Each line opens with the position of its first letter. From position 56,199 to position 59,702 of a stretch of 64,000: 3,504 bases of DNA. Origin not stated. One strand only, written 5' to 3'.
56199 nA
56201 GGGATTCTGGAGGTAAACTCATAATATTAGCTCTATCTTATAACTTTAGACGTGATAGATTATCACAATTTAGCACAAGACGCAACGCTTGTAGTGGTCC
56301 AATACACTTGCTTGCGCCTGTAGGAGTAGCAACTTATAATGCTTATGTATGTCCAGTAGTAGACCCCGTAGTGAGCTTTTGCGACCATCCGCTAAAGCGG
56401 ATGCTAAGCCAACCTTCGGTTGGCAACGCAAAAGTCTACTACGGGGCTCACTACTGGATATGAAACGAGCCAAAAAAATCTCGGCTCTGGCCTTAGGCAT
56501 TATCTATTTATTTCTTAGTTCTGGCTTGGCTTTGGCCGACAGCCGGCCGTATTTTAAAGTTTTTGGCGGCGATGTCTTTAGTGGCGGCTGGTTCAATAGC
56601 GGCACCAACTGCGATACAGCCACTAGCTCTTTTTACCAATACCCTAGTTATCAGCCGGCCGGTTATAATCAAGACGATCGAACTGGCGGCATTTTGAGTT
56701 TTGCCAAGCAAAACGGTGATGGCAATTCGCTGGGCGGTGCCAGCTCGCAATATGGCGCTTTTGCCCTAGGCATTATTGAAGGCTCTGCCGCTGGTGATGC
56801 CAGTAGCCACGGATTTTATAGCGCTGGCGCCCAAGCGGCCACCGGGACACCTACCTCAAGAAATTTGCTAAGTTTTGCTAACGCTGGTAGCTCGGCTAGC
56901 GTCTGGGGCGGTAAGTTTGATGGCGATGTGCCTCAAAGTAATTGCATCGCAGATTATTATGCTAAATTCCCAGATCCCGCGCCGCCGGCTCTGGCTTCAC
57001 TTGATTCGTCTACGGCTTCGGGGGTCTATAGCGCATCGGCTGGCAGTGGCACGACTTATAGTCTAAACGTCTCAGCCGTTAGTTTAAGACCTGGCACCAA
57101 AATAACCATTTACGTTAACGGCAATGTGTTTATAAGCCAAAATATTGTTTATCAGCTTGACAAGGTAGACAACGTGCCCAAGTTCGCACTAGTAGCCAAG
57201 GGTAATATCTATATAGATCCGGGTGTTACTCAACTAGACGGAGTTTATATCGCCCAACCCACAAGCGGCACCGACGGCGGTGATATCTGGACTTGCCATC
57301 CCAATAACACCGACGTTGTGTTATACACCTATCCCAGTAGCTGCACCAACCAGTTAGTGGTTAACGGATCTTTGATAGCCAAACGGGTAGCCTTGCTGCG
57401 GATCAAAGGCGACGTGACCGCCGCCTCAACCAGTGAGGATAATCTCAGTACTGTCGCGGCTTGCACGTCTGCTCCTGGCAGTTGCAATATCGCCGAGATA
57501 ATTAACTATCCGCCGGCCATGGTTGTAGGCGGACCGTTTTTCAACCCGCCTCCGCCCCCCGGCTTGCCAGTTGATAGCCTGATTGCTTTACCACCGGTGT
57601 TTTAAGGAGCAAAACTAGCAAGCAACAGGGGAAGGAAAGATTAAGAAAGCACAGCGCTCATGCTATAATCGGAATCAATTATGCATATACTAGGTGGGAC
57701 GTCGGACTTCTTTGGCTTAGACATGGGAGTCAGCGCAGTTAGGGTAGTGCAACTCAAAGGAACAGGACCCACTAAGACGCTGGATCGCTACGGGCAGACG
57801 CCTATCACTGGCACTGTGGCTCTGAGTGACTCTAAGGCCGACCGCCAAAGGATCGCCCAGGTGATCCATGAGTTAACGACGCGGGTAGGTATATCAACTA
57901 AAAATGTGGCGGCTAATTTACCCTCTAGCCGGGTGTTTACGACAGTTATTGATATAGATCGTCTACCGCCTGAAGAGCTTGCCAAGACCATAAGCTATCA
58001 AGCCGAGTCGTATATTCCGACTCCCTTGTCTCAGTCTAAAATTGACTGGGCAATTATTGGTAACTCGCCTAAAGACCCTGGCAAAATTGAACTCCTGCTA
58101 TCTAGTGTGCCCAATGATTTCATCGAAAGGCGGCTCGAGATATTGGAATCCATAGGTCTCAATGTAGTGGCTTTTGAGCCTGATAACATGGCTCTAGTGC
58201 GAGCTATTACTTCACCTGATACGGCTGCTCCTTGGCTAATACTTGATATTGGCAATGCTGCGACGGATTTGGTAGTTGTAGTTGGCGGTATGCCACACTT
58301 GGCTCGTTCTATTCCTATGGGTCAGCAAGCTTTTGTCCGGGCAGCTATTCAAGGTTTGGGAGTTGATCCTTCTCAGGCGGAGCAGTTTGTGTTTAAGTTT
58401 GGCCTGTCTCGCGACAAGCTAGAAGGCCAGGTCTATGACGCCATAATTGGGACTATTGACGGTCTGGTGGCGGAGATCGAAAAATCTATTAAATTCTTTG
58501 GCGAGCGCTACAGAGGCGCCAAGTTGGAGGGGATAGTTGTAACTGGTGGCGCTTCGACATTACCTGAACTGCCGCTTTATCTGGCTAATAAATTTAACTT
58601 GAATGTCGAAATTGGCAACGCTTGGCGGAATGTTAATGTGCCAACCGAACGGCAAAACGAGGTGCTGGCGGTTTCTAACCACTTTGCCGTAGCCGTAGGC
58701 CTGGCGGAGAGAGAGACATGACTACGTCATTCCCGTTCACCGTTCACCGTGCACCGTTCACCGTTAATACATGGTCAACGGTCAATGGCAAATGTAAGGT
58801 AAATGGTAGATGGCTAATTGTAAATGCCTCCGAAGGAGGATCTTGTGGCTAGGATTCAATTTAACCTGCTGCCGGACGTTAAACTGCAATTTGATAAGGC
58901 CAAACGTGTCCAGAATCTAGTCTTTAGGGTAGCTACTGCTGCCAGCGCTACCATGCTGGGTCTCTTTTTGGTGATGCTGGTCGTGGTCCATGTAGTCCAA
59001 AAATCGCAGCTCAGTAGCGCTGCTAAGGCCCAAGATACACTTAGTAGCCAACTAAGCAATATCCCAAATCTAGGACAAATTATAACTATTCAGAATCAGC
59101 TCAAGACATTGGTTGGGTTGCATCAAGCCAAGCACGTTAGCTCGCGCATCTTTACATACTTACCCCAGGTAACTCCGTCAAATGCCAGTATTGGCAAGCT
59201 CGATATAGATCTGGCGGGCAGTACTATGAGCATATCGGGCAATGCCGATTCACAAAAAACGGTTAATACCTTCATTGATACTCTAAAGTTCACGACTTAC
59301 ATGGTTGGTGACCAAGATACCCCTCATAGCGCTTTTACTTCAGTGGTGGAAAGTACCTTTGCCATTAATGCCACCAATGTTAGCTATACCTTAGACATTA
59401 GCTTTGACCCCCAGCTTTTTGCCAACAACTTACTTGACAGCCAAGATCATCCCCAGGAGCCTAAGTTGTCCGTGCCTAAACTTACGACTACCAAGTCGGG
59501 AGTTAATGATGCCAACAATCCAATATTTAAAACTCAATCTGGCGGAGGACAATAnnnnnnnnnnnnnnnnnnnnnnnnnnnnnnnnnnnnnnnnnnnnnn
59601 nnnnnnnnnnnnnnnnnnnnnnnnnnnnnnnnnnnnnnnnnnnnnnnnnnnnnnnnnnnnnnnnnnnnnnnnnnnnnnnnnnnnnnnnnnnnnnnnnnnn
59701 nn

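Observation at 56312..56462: Three-way-junction element inserted in frame between a leaderless-type start and the signal peptide of a pilus-adjacent secreted protein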

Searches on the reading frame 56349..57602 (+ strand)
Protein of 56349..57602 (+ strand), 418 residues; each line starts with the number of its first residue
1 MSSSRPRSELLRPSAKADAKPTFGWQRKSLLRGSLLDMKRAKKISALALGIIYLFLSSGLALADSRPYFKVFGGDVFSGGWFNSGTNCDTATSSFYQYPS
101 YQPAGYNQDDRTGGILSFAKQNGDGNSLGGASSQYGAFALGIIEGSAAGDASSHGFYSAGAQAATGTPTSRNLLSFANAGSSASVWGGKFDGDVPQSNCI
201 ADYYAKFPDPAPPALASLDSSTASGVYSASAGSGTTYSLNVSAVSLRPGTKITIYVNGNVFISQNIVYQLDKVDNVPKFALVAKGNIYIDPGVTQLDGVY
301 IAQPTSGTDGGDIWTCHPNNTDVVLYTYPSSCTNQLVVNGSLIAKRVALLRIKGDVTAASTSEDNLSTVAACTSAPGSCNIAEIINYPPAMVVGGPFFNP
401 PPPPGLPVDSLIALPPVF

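Call 10: find_homologous_proteins(query=window:56349-57602:+)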
Query window:56349-57602:+ (418 aa): 154 proteins with E <= 0.001 among 8000 candidates; the best 120 are listed.
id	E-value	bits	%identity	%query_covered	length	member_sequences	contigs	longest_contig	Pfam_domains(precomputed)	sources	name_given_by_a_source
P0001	2.1e-275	931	100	100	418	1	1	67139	-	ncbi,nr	ncbi:hypothetical protein HYW35_03735 [Candidatus Saccharibacteria bacterium]|nr:hypothetical protei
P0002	1.4e-166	573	71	91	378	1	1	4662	-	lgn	-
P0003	3.5e-157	542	68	91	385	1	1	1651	-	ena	-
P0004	3.4e-156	538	70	87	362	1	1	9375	-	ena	-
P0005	8.2e-152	524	66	91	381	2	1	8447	-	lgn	-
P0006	5.2e-144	498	63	93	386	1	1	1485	-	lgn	-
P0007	5.8e-126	439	57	91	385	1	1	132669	-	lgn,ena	-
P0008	7.9e-126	438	56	92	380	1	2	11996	-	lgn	-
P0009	1.5e-120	421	55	92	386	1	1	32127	-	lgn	-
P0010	2.0e-120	421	56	89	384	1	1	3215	-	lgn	-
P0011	1.2e-117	411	55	91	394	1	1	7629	-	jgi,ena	-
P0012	8.0e-116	405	54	90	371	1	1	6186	-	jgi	jgi:hypothetical protein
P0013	1.7e-115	404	53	92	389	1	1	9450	-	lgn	-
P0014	5.8e-113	396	54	92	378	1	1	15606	-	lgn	-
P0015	7.4e-112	392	53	91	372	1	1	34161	-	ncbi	ncbi:MAG: hypothetical protein WD887_01145 [Candidatus Saccharimonadales bacterium]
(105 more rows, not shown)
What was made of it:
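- Homologs use the second ATG (call 10).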

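Call 11: search_protein_families(library=pfam, proteins=[window:56349-57602:+], max_evalue=0.01)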
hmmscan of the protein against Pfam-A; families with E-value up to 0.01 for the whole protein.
window:56349-57602:+ (418 aa): 0 families

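Call 12: find_encoding_contigs(protein=P0002, flank=3000, max_places=2)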
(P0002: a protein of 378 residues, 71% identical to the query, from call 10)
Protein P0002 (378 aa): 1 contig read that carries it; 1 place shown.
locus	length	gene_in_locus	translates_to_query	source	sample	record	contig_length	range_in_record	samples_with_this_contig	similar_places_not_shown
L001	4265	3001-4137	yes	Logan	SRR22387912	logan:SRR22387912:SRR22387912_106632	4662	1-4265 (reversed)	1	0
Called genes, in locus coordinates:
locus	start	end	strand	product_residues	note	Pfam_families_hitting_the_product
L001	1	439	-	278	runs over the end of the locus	?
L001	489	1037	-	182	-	-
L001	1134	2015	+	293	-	PF00535:Glycos_transf_2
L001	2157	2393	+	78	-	-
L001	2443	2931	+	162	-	-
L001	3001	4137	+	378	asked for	-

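Call 13: find_encoding_contigs(protein=P0004, flank=3000, max_places=2)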
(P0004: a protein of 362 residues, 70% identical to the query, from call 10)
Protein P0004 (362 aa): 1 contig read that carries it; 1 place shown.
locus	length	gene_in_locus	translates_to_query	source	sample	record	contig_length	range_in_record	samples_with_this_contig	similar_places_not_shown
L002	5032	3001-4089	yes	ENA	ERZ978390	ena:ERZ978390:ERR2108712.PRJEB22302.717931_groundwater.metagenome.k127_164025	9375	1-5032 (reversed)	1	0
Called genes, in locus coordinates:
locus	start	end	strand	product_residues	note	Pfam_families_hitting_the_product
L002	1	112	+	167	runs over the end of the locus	-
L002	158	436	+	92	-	PF01022:HTH_5 (weak)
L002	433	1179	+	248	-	PF01479:S4, PF01728:FtsJ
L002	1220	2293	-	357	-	PF01926:MMR_HSR1, PF02421:FeoB_N, PF06071:YchF-GTPase_C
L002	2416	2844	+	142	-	-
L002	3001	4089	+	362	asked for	-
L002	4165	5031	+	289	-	?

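Call 14: find_encoding_contigs(protein=P0005, flank=3000, max_places=2)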
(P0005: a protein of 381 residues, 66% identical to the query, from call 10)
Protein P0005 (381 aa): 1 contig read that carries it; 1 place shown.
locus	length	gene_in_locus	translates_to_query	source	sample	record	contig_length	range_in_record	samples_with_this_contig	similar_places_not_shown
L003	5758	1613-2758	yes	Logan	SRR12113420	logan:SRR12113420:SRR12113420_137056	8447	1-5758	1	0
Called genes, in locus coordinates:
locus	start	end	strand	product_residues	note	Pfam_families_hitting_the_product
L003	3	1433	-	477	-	?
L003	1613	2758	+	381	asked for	-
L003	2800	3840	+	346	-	PF25216:Volactin (faint), PF11104:PilM_2, PF06723:MreB_Mbl (faint), PF14450:FtsA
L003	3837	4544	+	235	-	-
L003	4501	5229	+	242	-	-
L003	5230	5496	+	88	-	-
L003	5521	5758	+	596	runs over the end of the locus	PF05157:MshEN, PF00437:T2SSE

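Call 15: find_encoding_contigs(protein=P0007, flank=3000, max_places=2)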
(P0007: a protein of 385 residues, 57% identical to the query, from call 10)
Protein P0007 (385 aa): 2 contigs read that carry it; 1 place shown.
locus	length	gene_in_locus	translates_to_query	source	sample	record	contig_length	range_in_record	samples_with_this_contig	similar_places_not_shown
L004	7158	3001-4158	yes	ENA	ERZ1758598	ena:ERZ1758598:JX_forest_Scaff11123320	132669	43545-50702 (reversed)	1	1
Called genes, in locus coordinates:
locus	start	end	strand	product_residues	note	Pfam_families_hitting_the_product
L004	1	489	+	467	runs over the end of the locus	PF01134:GIDA, PF03486:HI0933_like (faint), PF07992:Pyr_redox_2, PF12831:FAD_oxidored (weak), PF13738:Pyr_redox_3, PF00070:Pyr_redox, PF02737:3HCDH_N (faint), PF02852:Pyr_redox_dim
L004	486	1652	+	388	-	PF03773:ArsP_1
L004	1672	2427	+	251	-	-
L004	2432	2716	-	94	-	-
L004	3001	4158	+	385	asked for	-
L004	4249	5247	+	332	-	PF11104:PilM_2, PF14450:FtsA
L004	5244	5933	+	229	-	PF05137:PilN (weak)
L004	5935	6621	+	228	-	-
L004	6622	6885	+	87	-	-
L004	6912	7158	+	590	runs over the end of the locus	PF05157:MshEN, PF00437:T2SSE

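Call 24: find_related_loci(query=A1, collection=metagenome_contigs, flank=1500)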
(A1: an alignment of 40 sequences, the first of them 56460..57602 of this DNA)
Query A1 (381 aa) in metagenome_contigs; peptide patterns used: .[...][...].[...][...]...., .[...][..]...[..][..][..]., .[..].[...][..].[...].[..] (x = any residue, [..] = any of these).
497 stretches matched a pattern; 136 encode a relative of the query (tblastn E <= 1e-3); the best 80 are kept; 80 distinct loci.
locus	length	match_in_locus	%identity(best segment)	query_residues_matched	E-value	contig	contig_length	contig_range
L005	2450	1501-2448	70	2-314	3e-139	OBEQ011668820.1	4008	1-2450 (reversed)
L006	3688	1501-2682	55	1-381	3e-126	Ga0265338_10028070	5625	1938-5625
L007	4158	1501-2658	51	1-381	8e-113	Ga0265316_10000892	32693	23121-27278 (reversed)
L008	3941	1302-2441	51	5-381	8e-113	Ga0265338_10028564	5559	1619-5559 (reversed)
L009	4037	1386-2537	50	1-381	4e-109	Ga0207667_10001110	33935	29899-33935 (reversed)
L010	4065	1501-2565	52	28-381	8e-104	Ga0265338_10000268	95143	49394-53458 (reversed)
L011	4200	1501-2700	47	1-381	2e-99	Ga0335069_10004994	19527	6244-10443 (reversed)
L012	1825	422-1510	48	23-381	3e-104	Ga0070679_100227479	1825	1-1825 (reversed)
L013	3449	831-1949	49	5-381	2e-97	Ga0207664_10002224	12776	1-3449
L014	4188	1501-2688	44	1-381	5e-91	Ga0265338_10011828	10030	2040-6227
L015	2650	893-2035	48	1-381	4e-93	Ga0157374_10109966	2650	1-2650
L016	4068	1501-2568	48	1-381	9e-88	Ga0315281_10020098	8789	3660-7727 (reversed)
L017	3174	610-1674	44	1-381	1e-84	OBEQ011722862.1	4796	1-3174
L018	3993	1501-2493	47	28-379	2e-83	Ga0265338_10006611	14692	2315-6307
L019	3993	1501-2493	47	28-379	4e-83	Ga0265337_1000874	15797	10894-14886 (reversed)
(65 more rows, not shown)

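Call 66: search_solved_structures(query=A1, max_evalue=1)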
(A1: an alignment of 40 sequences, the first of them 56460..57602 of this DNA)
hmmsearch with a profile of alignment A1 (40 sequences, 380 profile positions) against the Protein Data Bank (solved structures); distinct sequences matched with E-value up to 1: 0.

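Call 73: predict_structure(alignment_id=A1)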
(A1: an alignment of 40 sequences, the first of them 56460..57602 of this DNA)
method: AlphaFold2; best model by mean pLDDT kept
length: 381 residues; sequences in the alignment: 40
mean_pLDDT: 62.4   pTM: 0.64
mean pLDDT of the five models: 62.4, 61.5, 60.9, 60.8, 58.8
residues with pLDDT >= 90: 74; 70-90: 86; 50-70: 60; < 50: 161
segments of 3 or more residues with pLDDT < 50: 22-25, 37-84, 90-162, 337-341, 352-381
pLDDT, mean of each block of 10 residues (from residue 1): 78 82 56 52 34 34 38 36 47 35 37 39 39 41 40 38 68 94 96 91 96 92 95 68 91 93 83 82 63 82 79 78 65 51 73 40 35 33 32
secondary structure, 60 per line:
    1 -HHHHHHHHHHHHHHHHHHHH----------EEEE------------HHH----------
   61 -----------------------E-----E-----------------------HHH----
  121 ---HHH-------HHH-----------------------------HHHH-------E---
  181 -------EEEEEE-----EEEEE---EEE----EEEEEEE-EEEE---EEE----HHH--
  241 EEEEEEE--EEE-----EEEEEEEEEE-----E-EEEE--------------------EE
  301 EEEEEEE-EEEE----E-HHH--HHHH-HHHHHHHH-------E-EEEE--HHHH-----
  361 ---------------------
elements in order: H2-21 E32-35 H166-169 E188-193 E199-203 E207-209 E214-220 E222-225 E229-231 E241-247 E250-252 E258-267 E275-278 E299-307 E309-312 H324-327 H329-336 E346-349 H352-355

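Call 77: fold_search(model_id=the predicted structure, library=pdb)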
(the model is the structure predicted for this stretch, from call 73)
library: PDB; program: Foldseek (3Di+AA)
matches with E <= 10: 16; with E <= 0.001: 0
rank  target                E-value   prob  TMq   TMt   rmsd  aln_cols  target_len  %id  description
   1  5uyt_B                7.4e-01  0.12  0.16  0.15  10.0       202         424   10  Crystal structure of ice binding protein from an Antarctic bacterium Flavobacteriaceae (released 2017-10-25)
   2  6qvi_C                1.1e+00  0.11  0.14  0.11  11.7       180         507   15  Crystal structure of competence-associated pilin ComZ from Thermus thermophilus (released 2019-05-29)
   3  6qvi_A                1.9e+00  0.10  0.16  0.12  11.2       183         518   15  Crystal structure of competence-associated pilin ComZ from Thermus thermophilus (released 2019-05-29)
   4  4nu2                  3.2e+00  0.07  0.15  0.24   9.1       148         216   11  Crystal structure of an ice-binding protein (FfIBP) from the Antarctic bacterium, Flavobacterium frigoris PS1 (released 2014-04-16)
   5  6qvi_B                4.9e+00  0.11  0.20  0.15   8.8       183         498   14  Crystal structure of competence-associated pilin ComZ from Thermus thermophilus (released 2019-05-29)
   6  8x0z                  5.2e+00  0.04  0.14  0.23   9.5       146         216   13  Crystal structure of A101C/A120C mutant of FfIBP (released 2024-11-13)
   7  6p83_C                5.2e+00  0.01  0.11  0.11  14.7       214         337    9  E.coli LpxD in complex with compound 1o (released 2019-08-28)
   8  4jti_B                5.2e+00  0.01  0.09  0.12  12.4       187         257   10  Crystal structure of F114R/R117Q/F139G mutant of 3-deoxy-D-manno-octulosonate 8-phosphate synthase (KDO8PS) from Neiss (released 2013-06-26)
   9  6riq_A                5.8e+00  0.05  0.10  0.30   4.7        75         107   15  MinCD filament from Pseudomonas aeruginosa (released 2019-06-19)
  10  7d6c_F                7.6e+00  0.01  0.08  0.15  13.2       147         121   13  Crystal structure of CcmM N-terminal domain in complex with CcmN (released 2021-08-04)
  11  6e7u_D                7.6e+00  0.00  0.06  0.06  16.0       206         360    7  Heterodimer of the GluN1b-GluN2B NMDA receptor amino-terminal domains bound to allosteric inhibitor 93-31 (released 2019-01-30)
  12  6eio                  8.5e+00  0.08  0.21  0.33   5.8       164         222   10  Crystal structure of an ice binding protein from an Antarctic Biological Consortium (released 2018-03-28)
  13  6e7v_D                8.5e+00  0.00  0.06  0.06  15.0       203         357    7  Heterodimer of the GluN1b-GluN2B NMDA receptor amino-terminal domains bound to allosteric inhibitor 93-88 (released 2019-01-30)
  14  2bsp                  9.4e+00  0.01  0.11  0.10  13.4       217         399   10  BACILLUS SUBTILIS PECTATE LYASE R279K MUTANT (released 1998-08-12)
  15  7xg9_B                9.4e+00  0.00  0.10  0.11  12.8       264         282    8  Crystal structural of methylenetetrahydrofolate reductase from Sphingobium sp. SYK-6 (released 2023-04-12)
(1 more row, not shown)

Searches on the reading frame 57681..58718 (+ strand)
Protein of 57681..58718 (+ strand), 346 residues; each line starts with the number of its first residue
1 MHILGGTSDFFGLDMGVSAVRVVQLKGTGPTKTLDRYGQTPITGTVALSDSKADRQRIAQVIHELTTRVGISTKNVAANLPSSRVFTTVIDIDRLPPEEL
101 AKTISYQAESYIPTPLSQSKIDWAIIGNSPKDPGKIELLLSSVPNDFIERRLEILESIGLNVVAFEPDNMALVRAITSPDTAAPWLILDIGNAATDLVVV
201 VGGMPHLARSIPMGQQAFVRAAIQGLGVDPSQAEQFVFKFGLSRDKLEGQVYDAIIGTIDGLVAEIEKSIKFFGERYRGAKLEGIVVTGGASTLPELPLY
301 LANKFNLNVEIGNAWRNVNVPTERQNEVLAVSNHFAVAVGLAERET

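Call 11: search_protein_families(library=pfam, proteins=[window:57681-58718:+], max_evalue=0.01)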
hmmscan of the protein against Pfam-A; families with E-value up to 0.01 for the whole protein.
window:57681-58718:+ (346 aa): 5 families
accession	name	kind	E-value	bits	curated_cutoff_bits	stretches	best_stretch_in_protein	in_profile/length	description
PF11104.14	PilM_2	-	3.7e-37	128.5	27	1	12-344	1-338/340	Type IV pilus assembly protein PilM;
PF14450.12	FtsA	-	3.2e-09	37.7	31.8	1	187-339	2-126/127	Cell division protein FtsA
PF25216.1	Volactin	-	1.6e-05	25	35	1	190-306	173-292/321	Volactin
PF06723.19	MreB_Mbl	-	0.0013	18.1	27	0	282-313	274-305/327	MreB/Mbl protein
PF08841.16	DDR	-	0.006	16.1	24.6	0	158-200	109-150/328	Diol dehydratase reactivase ATPase-like domain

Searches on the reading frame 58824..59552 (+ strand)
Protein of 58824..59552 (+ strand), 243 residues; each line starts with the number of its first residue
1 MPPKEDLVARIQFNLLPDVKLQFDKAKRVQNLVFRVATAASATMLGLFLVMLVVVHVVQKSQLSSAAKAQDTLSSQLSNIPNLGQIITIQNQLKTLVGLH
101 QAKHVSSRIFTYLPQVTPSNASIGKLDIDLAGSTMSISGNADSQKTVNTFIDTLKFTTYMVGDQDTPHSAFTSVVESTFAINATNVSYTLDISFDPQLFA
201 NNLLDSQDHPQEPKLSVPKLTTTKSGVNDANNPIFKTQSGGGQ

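Call 11: search_protein_families(library=pfam, proteins=[window:58824-59552:+], max_evalue=0.01)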
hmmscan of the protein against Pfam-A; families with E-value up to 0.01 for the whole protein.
window:58824-59552:+ (243 aa): 1 family
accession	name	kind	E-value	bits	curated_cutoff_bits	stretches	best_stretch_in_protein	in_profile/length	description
PF05137.18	PilN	-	5.7e-06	26.7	22.8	1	109-158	2-49/78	Fimbrial assembly protein (PilN)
